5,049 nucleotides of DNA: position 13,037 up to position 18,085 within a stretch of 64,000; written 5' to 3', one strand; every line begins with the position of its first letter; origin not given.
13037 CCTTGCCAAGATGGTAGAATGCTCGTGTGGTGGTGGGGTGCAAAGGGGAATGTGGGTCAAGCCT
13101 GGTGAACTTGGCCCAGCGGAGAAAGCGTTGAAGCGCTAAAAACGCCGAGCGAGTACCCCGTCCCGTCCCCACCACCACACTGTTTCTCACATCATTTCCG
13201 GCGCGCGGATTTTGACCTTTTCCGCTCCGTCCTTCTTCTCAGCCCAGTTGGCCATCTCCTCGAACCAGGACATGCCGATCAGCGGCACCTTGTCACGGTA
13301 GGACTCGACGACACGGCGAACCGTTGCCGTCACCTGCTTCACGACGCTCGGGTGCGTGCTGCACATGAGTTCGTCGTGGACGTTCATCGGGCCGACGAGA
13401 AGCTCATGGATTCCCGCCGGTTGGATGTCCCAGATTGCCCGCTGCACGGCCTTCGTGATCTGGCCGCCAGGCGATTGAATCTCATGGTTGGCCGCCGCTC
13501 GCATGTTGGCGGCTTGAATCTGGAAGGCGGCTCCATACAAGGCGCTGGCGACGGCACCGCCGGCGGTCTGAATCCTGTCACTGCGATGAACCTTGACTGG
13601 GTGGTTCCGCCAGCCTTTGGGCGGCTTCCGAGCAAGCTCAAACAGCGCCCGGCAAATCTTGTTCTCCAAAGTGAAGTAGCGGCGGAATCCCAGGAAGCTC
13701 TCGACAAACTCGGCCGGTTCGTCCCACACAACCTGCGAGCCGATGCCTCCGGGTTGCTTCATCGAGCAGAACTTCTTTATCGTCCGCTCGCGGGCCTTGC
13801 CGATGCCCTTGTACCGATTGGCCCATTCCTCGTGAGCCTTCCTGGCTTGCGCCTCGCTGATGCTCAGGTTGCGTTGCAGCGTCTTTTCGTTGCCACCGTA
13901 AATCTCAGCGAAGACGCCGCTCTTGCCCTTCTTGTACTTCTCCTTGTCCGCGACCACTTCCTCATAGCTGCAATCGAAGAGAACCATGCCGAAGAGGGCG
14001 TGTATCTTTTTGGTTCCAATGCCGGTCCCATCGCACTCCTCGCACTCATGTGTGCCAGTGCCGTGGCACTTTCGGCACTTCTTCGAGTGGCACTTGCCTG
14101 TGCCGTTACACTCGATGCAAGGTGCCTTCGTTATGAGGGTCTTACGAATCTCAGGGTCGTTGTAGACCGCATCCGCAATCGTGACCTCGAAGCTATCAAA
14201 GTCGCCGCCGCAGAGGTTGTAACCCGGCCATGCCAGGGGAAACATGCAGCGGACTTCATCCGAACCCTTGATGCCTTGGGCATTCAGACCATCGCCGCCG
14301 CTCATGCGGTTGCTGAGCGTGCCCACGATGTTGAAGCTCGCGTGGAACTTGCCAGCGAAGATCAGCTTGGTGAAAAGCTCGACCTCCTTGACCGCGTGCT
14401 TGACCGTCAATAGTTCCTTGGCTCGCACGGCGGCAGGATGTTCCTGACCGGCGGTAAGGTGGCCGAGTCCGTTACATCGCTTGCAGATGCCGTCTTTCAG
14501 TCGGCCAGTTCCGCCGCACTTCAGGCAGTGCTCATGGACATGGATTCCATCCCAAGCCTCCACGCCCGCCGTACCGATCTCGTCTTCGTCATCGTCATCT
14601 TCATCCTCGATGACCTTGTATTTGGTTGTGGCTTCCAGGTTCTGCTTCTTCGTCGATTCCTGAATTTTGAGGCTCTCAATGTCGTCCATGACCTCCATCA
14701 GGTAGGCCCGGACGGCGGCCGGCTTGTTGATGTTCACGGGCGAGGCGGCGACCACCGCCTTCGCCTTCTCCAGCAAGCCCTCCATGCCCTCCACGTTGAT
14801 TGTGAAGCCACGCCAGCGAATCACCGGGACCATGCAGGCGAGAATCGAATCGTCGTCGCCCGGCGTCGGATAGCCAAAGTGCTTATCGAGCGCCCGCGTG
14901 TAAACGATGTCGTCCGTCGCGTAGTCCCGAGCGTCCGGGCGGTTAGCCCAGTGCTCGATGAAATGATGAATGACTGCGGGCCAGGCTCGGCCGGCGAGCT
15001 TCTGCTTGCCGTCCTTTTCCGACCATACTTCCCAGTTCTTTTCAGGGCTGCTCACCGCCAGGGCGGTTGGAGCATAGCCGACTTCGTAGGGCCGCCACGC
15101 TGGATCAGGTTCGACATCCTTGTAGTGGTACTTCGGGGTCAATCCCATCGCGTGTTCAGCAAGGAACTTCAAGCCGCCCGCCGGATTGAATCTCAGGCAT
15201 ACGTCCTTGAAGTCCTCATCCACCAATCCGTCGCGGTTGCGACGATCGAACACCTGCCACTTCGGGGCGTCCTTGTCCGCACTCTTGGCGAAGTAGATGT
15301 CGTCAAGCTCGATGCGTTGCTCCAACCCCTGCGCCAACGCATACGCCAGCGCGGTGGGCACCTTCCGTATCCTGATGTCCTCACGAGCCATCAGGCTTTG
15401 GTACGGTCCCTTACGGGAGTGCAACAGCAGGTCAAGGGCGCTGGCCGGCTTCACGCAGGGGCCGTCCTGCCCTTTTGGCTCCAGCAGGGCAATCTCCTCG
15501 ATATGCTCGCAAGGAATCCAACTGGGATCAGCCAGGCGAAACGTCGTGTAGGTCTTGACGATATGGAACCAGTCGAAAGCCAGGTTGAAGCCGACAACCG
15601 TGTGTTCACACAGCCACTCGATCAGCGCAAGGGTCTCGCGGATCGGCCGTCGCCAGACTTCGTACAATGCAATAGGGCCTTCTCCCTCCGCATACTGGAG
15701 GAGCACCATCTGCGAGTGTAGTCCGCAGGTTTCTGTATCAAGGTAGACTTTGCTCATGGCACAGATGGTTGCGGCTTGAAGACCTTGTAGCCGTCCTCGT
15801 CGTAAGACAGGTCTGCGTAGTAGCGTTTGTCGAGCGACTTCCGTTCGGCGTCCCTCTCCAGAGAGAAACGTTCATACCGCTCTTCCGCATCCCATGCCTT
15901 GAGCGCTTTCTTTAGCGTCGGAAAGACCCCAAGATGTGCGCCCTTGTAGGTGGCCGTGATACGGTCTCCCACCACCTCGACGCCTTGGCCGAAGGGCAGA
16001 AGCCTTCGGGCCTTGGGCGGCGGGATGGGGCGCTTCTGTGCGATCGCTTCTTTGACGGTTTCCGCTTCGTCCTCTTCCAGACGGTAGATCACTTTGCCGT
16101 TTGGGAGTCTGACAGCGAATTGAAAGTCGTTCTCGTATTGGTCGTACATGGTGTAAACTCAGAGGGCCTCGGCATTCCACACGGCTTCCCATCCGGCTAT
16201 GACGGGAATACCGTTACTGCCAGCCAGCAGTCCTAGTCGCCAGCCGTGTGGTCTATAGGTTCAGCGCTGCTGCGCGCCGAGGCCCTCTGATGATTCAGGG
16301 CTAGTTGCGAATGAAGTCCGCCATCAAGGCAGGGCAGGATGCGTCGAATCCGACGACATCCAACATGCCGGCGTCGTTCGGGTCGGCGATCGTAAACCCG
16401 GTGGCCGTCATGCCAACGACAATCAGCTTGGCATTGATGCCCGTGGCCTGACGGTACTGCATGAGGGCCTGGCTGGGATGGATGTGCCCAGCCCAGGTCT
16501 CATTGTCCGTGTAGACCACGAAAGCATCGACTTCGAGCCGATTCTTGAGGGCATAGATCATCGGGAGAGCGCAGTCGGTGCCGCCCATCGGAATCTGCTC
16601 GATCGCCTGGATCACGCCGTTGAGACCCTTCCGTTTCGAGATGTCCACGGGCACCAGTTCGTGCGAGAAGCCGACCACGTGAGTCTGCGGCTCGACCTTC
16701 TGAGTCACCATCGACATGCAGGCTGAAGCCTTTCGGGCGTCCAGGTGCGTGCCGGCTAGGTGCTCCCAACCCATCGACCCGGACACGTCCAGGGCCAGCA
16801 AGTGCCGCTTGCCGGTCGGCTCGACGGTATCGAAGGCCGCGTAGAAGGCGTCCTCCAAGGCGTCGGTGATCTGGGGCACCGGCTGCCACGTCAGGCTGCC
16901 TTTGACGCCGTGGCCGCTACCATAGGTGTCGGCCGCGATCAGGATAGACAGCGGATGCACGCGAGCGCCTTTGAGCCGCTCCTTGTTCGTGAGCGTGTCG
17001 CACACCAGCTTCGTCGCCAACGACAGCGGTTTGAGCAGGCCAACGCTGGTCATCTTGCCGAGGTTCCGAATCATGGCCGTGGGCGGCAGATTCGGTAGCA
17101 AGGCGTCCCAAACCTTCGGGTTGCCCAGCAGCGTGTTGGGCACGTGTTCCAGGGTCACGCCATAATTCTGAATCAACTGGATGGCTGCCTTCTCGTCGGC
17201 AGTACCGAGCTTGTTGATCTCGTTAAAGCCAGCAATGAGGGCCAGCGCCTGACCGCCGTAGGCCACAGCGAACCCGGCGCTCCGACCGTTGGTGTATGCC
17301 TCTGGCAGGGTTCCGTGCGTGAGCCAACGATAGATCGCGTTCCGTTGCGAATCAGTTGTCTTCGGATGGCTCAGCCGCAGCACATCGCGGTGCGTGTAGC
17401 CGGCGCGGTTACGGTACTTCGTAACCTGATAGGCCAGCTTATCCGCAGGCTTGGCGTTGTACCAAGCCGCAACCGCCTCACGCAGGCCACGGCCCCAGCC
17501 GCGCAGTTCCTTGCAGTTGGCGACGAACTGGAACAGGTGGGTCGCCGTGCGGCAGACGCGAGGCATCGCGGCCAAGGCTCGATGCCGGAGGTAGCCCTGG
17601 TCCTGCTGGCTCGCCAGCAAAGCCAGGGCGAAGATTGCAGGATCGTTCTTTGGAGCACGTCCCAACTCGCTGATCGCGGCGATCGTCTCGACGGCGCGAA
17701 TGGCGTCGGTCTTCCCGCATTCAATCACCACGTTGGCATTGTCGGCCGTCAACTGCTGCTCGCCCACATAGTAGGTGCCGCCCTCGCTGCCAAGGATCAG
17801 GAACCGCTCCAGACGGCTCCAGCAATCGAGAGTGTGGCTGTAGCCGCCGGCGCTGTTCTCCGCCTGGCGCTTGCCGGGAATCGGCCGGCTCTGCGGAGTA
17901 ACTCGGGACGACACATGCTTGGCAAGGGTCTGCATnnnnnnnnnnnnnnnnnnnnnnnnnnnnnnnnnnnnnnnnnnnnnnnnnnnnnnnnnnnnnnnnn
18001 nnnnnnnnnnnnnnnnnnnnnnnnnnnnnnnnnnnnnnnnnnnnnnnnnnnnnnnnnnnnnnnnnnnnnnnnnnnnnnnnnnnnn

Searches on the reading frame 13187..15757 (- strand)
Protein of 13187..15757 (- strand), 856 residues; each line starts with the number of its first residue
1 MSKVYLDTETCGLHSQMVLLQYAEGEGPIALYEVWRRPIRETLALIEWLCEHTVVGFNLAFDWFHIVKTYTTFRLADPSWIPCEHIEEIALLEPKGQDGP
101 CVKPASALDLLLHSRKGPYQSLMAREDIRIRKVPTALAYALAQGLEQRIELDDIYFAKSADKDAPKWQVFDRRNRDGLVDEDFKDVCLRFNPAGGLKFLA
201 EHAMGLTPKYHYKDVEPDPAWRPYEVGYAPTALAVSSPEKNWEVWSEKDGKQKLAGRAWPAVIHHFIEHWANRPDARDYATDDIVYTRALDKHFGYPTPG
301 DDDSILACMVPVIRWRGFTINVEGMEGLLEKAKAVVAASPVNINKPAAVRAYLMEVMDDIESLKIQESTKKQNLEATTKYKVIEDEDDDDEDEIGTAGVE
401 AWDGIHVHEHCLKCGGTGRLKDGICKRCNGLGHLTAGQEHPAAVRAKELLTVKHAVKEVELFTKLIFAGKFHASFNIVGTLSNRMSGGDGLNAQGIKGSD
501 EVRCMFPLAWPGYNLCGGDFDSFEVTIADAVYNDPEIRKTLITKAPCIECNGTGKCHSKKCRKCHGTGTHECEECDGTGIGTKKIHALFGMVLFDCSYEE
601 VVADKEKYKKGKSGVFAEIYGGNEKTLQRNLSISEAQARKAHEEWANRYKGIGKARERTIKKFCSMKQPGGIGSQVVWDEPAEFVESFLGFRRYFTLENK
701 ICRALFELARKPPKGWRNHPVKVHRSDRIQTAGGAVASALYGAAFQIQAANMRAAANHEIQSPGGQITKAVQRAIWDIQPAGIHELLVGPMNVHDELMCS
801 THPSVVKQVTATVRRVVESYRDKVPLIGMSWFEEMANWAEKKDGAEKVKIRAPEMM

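Call 9: search_protein_families(library=pfam, proteins=[window:13187-15757:-], max_evalue=0.01)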
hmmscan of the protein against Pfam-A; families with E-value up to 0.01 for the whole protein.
window:13187-15757:- (856 aa): 2 families
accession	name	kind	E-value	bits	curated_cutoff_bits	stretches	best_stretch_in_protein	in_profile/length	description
PF00476.26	DNA_pol_A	-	3.3e-17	62.9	34.3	2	459-663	93-262/381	DNA polymerase family A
PF00684.25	DnaJ_CXXCXGXG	-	1.1e-05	26.1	32.7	0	542-568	39-65/65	DnaJ central domain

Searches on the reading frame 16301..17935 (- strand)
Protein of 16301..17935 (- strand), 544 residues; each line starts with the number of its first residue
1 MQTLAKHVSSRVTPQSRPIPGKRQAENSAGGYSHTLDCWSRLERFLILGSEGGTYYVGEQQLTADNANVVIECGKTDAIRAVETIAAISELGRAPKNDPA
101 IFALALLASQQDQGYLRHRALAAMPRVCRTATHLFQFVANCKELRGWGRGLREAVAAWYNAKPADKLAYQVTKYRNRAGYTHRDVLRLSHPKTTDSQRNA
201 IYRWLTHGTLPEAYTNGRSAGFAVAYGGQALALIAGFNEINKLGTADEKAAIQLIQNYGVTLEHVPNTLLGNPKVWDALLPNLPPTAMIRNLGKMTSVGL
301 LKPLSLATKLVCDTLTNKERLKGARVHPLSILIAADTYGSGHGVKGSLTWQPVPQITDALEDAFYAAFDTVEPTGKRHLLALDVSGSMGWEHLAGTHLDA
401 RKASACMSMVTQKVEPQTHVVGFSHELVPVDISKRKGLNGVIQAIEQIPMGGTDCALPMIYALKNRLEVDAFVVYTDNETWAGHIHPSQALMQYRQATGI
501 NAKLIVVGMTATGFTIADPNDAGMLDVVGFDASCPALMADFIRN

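Call 9: search_protein_families(library=pfam, proteins=[window:16301-17935:-], max_evalue=0.01)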
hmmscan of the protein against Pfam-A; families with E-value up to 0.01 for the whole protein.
window:16301-17935:- (544 aa): 4 families
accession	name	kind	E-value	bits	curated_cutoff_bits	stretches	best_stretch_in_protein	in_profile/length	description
PF25045.1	vWA_Ro60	-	2.5e-68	229.6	27.7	1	377-542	1-165/165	Ro60 vWA domain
PF05731.17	TROVE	-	1e-46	160.5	23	2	26-200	2-181/442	TROVE domain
PF13519.12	VWA_2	-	0.00025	22.1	27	1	380-462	3-85/107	von Willebrand factor type A domain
PF09967.15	DUF2201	-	0.0064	17.1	26.4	0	380-488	3-99/123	VWA-like domain (DUF2201)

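Call 17: search_dna_similar(query=window:16301-17935:-, collection=phages, mode=protein, max_rows=30)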
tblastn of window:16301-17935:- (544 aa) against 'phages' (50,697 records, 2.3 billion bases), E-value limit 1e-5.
Records with a match: 380; places in all: 380; records where one place covers at least 80% of the query: 353.
Best place of each record, by identity: <60% 380.
By first word of the organism name: Mycobacterium 212; Streptomyces 117; Gordonia 17; Microbacterium 10; Xanthomonas 10; Rhodococcus 2; Agrobacterium 2; Caulobacter 2; Mycolicibacterium 1; Sinorhizobium 1; and 6 more.
By host as written in the record: Mycobacterium smegmatis mc2 155 160; Streptomyces griseus ATCC 10137 50; Streptomyces lividans JI 1326 31; Mycobacterium smegmatis mc#155 24; Gordonia terrae 3612 12; - 10; Streptomyces viridochromogenes DSM40736 10; Mycobacterium sp. 7; and 35 more.
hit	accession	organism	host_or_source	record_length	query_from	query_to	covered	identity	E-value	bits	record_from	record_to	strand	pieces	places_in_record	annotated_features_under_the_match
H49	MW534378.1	Gordonia phage Cashline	Gordonia terrae 3612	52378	8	543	99%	47.9%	7e-145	466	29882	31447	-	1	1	37: Ro-like RNA binding protein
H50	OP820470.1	Gordonia phage Mareelih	Gordonia terrae CAG3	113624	6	541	99%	46.3%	8e-145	466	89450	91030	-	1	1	162: Ro-like RNA binding protein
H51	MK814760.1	Gordonia phage Forza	Gordonia terrae 3612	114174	6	541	99%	46.3%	8e-145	466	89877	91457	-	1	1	165: Ro-like RNA binding protein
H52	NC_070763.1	Gordonia phage Forza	Gordonia terrae 3612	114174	6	541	99%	46.3%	8e-145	466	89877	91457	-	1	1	165: Ro-like RNA binding protein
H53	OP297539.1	Gordonia phage BlueNGold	Gordonia terrae 3612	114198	6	541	99%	46.3%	8e-145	466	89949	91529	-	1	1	161: Ro-like RNA binding protein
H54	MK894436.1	Gordonia phage Boopy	Gordonia terrae 3612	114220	6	541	99%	46.3%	8e-145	466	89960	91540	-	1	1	164: Ro-like RNA binding protein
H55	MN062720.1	Microbacterium phage FuzzBuster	Microbacterium foliorum NRRL B-24224 SEA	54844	1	543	100%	45.1%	4e-138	447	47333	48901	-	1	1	78: Ro-like RNA binding protein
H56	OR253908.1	Gordonia phage BearBQ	Gordonia terrae 3612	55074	8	543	99%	45.3%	2e-137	445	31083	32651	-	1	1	43: Ro-like RNA binding protein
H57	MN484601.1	Gordonia phage Sixama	Gordonia terrae 3612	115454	6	541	99%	45.2%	5e-147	473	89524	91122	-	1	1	163: Ro-like RNA binding protein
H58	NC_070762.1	Gordonia phage Sixama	Gordonia terrae 3612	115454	6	541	99%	45.2%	5e-147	473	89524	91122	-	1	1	163: Ro-like RNA binding protein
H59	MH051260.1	Mycobacterium phage InterFolia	Mycobacterium smegmatis mc2 155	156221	1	540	99%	44.5%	6e-133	432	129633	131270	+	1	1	234: Ro-like RNA binding protein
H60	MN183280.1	Mycobacterium phage LolaVinca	Mycobacterium smegmatis mc2 155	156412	1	540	99%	44.5%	6e-133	432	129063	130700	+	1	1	229: Ro-like RNA binding protein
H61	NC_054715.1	Mycobacterium phage Bigswole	Mycobacterium smegmatis mc2 155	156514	1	540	99%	44.5%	6e-133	432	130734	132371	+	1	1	RNA-binding protein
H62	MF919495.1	Mycobacterium phage Bigswole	Mycobacterium smegmatis mc2 155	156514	1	540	99%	44.5%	6e-133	432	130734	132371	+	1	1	Ro-like RNA binding protein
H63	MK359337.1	Mycobacterium phage Flabslab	Mycobacterium smegmatis mc2 155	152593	1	540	99%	44.3%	1e-131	428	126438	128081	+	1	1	229: Ro-like RNA binding protein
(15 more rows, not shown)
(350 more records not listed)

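Call 74: find_related_loci(query=A5, collection=viral_contigs, flank=10000)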
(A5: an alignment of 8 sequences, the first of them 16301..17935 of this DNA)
Query A5 (544 aa) in viral_contigs; peptide patterns used: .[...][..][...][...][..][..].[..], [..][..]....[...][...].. (x = any residue, [..] = any of these).
309 stretches matched a pattern; 252 encode a relative of the query (tblastn E <= 1e-3); the best 80 are kept; 80 distinct loci.
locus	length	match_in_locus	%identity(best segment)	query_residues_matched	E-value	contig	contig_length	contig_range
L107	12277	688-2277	82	1-544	0e+0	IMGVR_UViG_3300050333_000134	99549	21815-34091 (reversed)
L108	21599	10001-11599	71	1-543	0e+0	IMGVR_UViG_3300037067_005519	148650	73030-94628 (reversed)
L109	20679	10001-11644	64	1-543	0e+0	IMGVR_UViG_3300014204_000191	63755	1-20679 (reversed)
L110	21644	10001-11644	64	1-543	0e+0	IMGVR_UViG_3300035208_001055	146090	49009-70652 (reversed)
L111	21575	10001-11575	63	4-543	0e+0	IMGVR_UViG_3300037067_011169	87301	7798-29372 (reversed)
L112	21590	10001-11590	63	3-544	0e+0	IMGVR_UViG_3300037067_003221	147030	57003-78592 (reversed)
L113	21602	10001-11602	61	1-544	0e+0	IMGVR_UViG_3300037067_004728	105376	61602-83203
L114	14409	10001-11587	68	2-544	0e+0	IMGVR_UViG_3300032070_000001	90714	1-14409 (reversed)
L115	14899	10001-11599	53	3-543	0e+0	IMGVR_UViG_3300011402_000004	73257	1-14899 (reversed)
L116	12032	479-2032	52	6-542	0e+0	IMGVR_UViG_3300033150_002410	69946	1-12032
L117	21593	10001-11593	53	5-543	0e+0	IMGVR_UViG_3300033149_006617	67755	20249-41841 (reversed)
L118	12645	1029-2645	52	6-541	2e-178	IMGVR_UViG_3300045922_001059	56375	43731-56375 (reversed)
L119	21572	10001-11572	50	6-543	4e-178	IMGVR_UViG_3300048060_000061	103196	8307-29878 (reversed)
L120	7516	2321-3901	51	6-542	2e-178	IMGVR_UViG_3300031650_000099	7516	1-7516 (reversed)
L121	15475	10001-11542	51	9-541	4e-177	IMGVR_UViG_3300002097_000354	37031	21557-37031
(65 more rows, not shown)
